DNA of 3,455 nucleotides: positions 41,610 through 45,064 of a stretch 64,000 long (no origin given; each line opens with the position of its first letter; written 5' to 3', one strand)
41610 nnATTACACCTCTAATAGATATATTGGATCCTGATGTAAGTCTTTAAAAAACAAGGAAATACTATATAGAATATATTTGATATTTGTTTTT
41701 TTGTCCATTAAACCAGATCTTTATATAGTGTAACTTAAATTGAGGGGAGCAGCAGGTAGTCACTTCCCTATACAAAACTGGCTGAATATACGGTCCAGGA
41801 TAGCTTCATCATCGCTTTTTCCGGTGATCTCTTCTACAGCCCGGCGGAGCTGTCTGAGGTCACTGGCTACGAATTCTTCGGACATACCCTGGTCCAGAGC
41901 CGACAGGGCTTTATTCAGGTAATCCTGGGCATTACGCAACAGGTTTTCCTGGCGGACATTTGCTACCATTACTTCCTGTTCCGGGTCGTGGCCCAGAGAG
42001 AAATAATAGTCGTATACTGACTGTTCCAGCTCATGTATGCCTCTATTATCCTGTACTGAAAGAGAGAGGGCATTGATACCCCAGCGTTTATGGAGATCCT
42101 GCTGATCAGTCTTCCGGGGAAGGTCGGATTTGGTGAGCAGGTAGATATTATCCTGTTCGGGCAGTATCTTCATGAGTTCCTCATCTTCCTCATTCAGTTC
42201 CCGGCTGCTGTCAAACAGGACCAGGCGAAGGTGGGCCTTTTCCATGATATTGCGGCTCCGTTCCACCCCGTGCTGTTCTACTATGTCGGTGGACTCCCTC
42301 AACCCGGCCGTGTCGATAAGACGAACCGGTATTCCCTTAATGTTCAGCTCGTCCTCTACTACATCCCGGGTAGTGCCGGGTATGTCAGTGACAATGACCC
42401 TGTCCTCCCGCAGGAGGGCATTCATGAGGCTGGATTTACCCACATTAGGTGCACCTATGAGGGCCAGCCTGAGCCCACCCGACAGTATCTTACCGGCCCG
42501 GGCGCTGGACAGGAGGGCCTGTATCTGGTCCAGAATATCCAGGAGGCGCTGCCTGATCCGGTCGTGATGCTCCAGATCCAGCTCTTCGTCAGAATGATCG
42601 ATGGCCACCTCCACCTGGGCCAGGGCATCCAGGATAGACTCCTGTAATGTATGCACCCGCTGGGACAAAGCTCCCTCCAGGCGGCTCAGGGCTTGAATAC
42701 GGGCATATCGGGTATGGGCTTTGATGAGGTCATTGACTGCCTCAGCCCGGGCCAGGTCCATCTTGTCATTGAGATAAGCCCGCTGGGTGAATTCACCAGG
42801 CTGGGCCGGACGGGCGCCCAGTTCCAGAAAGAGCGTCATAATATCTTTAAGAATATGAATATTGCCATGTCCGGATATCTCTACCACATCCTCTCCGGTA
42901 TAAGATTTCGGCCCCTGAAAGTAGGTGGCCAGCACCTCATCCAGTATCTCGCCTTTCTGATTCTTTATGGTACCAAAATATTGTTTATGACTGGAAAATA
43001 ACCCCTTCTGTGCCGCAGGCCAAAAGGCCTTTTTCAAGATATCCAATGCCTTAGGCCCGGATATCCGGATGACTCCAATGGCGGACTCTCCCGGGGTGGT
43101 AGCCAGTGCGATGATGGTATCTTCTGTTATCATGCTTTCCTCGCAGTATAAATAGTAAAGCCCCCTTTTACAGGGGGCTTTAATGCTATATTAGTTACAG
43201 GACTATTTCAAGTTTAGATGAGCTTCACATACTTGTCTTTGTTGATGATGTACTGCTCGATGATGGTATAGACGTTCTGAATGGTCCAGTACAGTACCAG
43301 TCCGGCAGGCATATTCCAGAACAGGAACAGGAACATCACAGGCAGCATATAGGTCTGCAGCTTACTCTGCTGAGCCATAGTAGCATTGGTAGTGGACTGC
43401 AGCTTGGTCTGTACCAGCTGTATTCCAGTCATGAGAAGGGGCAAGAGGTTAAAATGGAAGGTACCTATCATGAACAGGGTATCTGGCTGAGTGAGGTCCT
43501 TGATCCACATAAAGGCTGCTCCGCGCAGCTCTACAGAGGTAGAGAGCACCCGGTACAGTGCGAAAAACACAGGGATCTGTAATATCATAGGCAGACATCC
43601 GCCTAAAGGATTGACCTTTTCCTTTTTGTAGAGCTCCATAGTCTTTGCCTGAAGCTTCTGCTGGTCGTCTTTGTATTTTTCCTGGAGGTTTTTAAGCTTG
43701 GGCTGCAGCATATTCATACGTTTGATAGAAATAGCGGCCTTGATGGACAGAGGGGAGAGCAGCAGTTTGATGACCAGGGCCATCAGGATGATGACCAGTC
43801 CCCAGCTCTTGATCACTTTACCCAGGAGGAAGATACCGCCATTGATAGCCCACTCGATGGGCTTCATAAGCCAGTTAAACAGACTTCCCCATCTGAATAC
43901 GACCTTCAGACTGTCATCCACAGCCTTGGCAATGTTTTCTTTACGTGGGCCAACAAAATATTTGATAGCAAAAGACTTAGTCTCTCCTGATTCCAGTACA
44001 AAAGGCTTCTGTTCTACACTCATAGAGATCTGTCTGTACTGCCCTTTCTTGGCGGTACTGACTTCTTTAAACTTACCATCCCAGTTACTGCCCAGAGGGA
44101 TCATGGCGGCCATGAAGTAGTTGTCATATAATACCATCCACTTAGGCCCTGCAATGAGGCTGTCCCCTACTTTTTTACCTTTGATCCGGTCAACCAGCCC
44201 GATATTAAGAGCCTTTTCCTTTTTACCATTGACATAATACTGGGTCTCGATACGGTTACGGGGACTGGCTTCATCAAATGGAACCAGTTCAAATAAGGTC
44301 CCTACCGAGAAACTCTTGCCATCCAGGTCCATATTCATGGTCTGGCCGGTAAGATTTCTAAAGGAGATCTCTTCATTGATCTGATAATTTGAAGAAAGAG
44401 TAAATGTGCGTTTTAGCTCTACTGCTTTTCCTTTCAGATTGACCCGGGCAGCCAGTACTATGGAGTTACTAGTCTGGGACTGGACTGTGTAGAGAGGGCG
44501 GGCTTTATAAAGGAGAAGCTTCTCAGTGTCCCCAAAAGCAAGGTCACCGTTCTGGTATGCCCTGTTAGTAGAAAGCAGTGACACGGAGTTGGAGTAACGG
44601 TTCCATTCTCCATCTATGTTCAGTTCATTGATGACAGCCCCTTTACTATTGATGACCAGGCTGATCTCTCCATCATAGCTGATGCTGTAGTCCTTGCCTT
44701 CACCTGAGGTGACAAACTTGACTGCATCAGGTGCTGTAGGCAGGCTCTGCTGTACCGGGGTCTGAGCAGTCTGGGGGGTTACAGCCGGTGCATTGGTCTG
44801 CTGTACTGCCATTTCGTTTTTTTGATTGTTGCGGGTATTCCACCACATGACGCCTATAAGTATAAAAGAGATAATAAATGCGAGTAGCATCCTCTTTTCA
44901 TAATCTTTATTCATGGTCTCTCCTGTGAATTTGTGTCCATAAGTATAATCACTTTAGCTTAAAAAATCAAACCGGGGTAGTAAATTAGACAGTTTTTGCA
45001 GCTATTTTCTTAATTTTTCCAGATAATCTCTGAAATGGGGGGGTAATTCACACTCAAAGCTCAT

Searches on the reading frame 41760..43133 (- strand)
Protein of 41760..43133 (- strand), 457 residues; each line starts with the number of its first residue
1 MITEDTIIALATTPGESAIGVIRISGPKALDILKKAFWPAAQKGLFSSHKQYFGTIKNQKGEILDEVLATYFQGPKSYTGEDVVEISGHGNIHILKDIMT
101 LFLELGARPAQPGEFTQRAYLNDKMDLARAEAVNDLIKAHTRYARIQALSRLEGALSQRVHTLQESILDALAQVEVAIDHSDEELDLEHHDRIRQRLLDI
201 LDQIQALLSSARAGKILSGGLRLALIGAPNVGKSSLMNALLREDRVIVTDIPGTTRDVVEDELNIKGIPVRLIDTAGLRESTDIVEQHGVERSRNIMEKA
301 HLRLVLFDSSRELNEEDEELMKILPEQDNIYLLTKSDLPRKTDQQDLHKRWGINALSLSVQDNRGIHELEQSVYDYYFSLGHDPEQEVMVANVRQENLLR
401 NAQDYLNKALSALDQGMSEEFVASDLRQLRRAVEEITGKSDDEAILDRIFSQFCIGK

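Call 70: search_protein_families(library=ncbifam, proteins=[window:41760-43133:-], max_evalue=1e-10)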
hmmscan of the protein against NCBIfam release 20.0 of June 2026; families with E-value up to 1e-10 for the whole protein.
window:41760-43133:- (457 aa): 11 families
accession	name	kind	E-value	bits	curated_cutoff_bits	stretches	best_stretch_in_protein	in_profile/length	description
NF003661.0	PRK05291.1-3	equivalog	2.2e-124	416.2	380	1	3-457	2-448/448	tRNA uridine-5-carboxymethylaminomethyl(34) synthesis GTPase MnmE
TIGR00450.1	mnmE_trmE_thdF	equivalog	2.2e-121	406.1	252.6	1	11-457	1-446/446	tRNA uridine-5-carboxymethylaminomethyl(34) synthesis GTPase MnmE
TIGR03594.1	GTPase_EngA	equivalog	1e-34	120.3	306.7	1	199-373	151-342/432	ribosome biogenesis GTPase Der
TIGR03918.1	GTP_HydF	equivalog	2.6e-27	95.7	325.55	1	221-377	8-167/392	[FeFe] hydrogenase H-cluster maturation GTPase HydF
NF002828.0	PRK03003.1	equivalog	4.3e-25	88.2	631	1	199-326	191-322/477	ribosome biogenesis GTPase Der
NF007071.0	PRK09518.1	equivalog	8.3e-25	87.4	953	1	199-351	422-580/706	bifunctional cytidylate kinase/GTPase Der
TIGR00231.1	small_GTP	domain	2.1e-19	69.9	42.5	1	222-369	5-158/164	GTP-binding protein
NF000908.1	PRK00089.1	equivalog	4.5e-18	65.5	237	1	223-376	6-166/291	GTPase Era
TIGR03596.1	GTPase_YlqF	equivalog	6.2e-13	48.7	208.2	0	199-277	93-172/276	ribosome biogenesis GTPase YlqF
TIGR00436.1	era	equivalog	1.3e-12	47.7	116.25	1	222-348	2-127/270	GTPase Era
TIGR00437.1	feoB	equivalog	6.3e-12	45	315.65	1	227-436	1-210/594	ferrous iron transport protein B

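Call 71: find_homologous_proteins(query=window:41760-43133:-, max_evalue=1e-60)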
Query window:41760-43133:- (457 aa): 7731 proteins with E <= 1e-60 among 8000 candidates; the best 120 are listed.
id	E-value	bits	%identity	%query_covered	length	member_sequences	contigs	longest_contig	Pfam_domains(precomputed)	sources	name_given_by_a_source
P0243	1.3e-293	991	100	100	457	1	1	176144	PF10396.15,PF01926.30,PF02421.25,PF12631.13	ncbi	-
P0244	5.8e-179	614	65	100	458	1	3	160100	PF10396.15,PF01926.30,PF00350.30,PF02421.25,PF12631.13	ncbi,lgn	-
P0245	1.4e-173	596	63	99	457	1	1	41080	PF10396.15,PF01926.30,PF02421.25,PF12631.13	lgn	-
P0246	2.8e-144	499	52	99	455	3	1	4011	PF10396.15,PF01926.30,PF00350.30,PF02421.25,PF12631.13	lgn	-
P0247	5.5e-144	498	52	99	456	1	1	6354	PF10396.15,PF01926.30,PF02421.25,PF12631.13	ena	-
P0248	1.7e-143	497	53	99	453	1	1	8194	PF10396.15,PF01926.30,PF00350.30,PF02421.25,PF00009.34,PF12631.13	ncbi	-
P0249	4.0e-143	496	52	99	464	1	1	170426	PF10396.15,PF01926.30,PF00350.30,PF02421.25,PF12631.13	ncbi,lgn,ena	-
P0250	1.6e-142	494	52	99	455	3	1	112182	PF10396.15,PF01926.30,PF00350.30,PF02421.25,PF00009.34,PF03193.23,PF12631.13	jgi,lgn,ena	-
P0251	1.7e-142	493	52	99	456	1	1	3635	PF10396.15,PF01926.30,PF02421.25,PF12631.13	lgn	-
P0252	2.1e-142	493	49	99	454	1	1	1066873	PF10396.15,PF01926.30,PF02421.25,PF12631.13,PF16897.11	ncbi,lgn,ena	-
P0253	3.0e-142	493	53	99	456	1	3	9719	PF10396.15,PF01926.30,PF00350.30,PF02421.25,PF12631.13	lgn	-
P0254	9.1e-142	491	52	99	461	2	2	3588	PF10396.15,PF01926.30,PF00350.30,PF02421.25,PF03193.23,PF12631.13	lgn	-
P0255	1.1e-141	491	53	99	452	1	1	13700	PF10396.15,PF01926.30,PF00350.30,PF02421.25,PF00009.34,PF12631.13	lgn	-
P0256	1.1e-141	491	54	99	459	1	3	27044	PF10396.15,PF01926.30,PF00350.30,PF02421.25,PF12631.13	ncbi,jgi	jgi:tRNA modification GTPase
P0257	6.6e-141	488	50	99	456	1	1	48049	PF10396.15,PF01926.30,PF00025.28,PF00350.30,PF02421.25,PF12631.13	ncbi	ncbi:MAG: tRNA uridine-5-carboxymethylaminomethyl(34) synthesis GTPase MnmE [Brevinematia bacterium]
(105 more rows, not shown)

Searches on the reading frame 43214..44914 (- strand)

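Call 70: search_protein_families(library=ncbifam, proteins=[window:43214-44914:-], max_evalue=1e-10)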
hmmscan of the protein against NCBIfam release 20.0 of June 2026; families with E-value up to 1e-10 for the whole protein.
window:43214-44914:- (566 aa): 21 families
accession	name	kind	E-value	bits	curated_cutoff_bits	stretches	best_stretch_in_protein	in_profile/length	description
NF002352.0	PRK01318.1-3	equivalog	3.1e-75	254.3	447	1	8-560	5-551/562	membrane protein insertase YidC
NF002357.0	PRK01318.2-4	equivalog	3.8e-70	237.1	479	1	292-559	262-514/532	membrane protein insertase YidC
NF002353.0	PRK01318.1-4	equivalog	6.6e-66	223.2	365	1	5-563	4-578/596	membrane protein insertase YidC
NF002356.0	PRK01318.2-3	equivalog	1.9e-63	214.9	460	1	14-558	11-572/627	membrane protein insertase YidC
TIGR03592.1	yidC_oxa1_cterm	subfamily_domain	4.7e-63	212.7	84.3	1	370-559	1-191/191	membrane protein insertase YidC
NF002351.0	PRK01318.1-1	equivalog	8e-63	213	740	1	13-559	8-532/545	membrane protein insertase YidC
NF002355.0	PRK01318.2-2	equivalog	1.3e-58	199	891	1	44-560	61-596/602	membrane protein insertase YidC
NF002354.0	PRK01318.2-1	equivalog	2.1e-51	175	1094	1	318-559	305-532/548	membrane protein insertase YidC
NF002358.0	PRK01318.2-5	equivalog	2e-46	158.9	605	1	363-558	333-536/545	membrane protein insertase YidC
NF002359.0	PRK01318.2-6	equivalog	5e-45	153.9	600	1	302-561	315-586/624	membrane protein insertase YidC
NF002168.0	PRK01001.1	equivalog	3.4e-44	151.4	670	1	367-559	572-776/795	membrane protein insertase YidC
NF002350.0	PRK01315.1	equivalog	2.7e-42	145.1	282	1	344-474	6-145/329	membrane protein insertase YidC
NF002803.0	PRK02944.1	equivalog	1.3e-39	136.2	377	1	364-559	51-242/255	YidC family membrane integrase SpoIIIJ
NF002734.0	PRK02654.1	equivalog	5.2e-30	104.6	324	1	366-460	22-119/384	membrane protein insertase YidC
NF002899.0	PRK03449.1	equivalog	2.8e-26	92.5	276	1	367-458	28-119/359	membrane protein insertase YidC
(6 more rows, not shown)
